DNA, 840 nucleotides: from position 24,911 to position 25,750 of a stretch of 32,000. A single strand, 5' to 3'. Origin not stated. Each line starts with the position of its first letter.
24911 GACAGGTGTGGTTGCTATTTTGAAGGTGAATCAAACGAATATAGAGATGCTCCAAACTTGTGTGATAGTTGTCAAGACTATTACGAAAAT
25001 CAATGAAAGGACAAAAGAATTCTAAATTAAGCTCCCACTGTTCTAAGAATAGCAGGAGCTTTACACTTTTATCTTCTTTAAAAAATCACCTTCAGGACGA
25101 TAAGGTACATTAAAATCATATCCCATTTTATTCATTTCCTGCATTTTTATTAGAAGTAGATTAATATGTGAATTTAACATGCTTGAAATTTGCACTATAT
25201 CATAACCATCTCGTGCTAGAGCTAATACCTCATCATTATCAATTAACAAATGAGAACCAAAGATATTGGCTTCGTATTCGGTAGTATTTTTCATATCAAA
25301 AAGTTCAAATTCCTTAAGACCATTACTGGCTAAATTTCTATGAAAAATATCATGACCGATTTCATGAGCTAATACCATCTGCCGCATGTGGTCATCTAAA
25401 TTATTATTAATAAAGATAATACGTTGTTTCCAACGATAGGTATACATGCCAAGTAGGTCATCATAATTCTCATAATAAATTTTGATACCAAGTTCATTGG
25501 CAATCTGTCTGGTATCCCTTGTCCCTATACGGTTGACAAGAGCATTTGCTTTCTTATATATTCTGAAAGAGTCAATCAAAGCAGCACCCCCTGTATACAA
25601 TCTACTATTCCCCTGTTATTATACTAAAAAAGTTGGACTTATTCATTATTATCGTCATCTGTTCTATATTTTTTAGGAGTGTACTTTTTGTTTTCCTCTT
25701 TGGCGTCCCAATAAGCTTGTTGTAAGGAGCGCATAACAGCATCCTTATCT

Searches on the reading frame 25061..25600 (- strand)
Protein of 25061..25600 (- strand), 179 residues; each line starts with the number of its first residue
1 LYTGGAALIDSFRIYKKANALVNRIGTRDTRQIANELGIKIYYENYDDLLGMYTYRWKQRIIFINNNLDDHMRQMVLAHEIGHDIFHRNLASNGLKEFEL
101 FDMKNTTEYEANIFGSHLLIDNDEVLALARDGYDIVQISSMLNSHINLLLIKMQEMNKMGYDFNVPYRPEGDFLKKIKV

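Call 18: search_protein_families(library=pfam, proteins=[window:25061-25600:-], max_evalue=0.001)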
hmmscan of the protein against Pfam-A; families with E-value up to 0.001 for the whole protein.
window:25061-25600:- (179 aa): 1 family
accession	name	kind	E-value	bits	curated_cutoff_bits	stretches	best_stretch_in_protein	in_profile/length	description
PF06114.19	Peptidase_M78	-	4.7e-14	52.7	22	1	35-137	2-104/123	IrrE N-terminal-like domain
